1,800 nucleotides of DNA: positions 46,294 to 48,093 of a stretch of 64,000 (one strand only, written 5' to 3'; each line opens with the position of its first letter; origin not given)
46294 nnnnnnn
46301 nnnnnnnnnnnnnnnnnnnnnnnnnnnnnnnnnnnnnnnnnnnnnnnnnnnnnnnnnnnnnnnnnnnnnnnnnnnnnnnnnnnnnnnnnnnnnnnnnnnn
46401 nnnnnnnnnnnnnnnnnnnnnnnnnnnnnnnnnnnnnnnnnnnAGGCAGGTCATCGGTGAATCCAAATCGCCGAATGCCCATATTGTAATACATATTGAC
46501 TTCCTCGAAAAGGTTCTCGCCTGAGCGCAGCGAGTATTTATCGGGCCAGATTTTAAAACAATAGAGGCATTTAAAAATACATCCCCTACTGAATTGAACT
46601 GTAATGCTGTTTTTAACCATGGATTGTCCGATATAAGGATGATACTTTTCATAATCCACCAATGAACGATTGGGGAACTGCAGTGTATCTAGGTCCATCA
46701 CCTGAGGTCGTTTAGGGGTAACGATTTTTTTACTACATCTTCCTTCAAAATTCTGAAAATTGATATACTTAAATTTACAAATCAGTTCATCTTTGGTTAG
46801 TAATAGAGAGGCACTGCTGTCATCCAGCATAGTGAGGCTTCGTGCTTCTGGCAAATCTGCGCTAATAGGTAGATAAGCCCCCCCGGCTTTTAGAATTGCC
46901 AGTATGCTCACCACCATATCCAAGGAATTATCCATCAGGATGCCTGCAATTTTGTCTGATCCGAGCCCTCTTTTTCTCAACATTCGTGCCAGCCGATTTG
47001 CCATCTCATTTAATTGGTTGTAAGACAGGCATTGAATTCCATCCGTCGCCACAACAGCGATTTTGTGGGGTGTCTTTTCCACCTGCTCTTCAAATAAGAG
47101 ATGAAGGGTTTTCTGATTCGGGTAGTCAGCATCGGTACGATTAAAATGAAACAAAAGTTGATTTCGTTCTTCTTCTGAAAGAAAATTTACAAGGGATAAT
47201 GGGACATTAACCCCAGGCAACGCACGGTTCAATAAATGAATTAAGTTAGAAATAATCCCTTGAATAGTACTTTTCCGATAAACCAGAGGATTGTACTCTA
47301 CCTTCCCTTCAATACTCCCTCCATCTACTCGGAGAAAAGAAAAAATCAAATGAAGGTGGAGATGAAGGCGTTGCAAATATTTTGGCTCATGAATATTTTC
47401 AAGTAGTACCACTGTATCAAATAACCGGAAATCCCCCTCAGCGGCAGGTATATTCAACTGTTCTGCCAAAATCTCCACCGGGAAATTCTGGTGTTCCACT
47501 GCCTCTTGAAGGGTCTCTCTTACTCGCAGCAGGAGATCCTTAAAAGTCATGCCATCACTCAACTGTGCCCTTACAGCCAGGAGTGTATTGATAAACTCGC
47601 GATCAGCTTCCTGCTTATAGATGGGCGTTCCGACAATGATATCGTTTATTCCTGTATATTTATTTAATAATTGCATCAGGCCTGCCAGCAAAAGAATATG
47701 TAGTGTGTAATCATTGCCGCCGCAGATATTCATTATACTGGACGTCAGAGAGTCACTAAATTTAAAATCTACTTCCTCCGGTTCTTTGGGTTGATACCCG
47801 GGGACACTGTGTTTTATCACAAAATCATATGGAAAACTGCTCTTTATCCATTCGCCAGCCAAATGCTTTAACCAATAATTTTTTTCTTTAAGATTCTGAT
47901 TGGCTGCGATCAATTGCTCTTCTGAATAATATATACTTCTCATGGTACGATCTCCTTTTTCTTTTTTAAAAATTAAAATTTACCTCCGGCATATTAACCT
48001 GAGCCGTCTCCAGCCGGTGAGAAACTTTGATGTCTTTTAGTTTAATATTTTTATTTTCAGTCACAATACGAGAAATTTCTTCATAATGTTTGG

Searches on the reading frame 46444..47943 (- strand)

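Call 46: search_protein_families(library=pfam, proteins=[window:46444-47943:-], max_evalue=0.001)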
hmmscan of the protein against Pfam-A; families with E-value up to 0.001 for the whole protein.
window:46444-47943:- (500 aa): 2 families
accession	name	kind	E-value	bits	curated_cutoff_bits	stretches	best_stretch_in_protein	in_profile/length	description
PF00668.25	Condensation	-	7.8e-32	111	30.6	1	8-264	182-456/456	Condensation domain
PF00501.34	AMP-binding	-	3e-26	92.6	29.9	1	284-390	1-106/384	AMP-binding enzyme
